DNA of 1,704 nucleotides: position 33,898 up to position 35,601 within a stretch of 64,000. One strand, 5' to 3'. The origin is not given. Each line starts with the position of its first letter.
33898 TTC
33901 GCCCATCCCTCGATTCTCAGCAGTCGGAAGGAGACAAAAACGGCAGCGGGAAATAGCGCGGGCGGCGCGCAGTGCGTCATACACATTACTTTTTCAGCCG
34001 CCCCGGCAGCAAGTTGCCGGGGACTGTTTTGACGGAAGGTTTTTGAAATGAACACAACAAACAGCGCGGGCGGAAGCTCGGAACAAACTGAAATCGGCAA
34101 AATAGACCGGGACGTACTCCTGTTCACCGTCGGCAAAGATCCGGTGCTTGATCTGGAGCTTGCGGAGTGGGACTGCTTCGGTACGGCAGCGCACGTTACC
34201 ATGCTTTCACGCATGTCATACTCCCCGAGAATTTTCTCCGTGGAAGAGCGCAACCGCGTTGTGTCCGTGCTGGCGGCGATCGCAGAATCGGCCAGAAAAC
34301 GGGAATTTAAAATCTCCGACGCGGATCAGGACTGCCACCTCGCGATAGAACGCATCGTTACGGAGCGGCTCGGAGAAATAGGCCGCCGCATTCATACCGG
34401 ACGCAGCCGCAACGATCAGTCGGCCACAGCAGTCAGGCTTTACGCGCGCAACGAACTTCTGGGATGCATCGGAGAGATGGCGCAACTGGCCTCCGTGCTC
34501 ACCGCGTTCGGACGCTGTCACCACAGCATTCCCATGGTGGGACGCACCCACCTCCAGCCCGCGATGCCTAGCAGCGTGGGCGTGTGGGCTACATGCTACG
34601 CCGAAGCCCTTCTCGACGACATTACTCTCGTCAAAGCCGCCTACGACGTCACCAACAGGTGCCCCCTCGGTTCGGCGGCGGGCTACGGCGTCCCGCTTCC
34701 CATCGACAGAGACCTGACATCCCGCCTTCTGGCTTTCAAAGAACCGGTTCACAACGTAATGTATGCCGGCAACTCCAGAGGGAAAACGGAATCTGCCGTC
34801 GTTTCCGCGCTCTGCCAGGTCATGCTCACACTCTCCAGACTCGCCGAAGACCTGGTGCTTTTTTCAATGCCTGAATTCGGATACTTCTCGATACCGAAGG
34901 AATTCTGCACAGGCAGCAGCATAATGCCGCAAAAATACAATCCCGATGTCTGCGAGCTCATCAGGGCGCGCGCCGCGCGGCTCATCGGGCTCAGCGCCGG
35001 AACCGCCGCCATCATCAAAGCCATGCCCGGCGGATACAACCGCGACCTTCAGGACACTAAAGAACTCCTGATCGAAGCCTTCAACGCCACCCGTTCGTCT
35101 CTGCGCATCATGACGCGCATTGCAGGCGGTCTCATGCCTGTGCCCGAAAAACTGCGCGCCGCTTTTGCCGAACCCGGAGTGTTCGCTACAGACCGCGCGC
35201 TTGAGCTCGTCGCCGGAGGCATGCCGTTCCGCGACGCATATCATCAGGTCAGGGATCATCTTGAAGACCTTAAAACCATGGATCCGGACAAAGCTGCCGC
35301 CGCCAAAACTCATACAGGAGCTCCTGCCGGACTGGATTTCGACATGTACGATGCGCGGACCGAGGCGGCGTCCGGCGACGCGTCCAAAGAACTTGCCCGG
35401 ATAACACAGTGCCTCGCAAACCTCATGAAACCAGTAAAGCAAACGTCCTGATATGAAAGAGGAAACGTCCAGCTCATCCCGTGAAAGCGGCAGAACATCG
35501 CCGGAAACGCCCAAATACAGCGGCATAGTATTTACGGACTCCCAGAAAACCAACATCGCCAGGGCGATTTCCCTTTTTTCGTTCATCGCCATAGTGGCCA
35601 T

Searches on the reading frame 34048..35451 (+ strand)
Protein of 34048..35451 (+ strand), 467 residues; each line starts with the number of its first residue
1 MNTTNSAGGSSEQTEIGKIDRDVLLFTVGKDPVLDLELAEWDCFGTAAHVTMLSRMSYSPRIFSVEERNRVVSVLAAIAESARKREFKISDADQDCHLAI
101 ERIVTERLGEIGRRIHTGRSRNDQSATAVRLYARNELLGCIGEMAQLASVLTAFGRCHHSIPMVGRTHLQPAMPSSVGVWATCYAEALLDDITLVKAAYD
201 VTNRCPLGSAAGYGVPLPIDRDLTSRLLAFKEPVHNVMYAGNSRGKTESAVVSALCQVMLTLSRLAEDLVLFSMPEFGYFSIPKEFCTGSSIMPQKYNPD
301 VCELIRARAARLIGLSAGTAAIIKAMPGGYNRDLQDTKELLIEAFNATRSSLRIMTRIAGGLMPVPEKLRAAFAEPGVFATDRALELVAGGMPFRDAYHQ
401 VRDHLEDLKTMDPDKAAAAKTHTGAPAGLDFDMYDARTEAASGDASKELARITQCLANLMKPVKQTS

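Call 85: list_cluster_members(proteins=[window:34048-35451:+, P0005, window:30590-31711:-])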
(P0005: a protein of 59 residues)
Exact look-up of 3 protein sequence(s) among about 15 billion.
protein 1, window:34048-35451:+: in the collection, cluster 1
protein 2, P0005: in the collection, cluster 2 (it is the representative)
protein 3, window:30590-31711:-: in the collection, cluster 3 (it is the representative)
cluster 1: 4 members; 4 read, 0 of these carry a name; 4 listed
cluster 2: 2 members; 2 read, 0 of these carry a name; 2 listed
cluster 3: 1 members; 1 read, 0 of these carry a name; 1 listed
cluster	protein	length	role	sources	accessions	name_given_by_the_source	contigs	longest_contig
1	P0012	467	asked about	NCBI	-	-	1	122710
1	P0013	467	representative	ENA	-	-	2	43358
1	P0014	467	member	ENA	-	-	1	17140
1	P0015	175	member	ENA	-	-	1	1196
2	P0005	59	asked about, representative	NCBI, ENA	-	-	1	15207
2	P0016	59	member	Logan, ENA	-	-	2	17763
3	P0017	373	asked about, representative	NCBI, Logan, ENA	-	-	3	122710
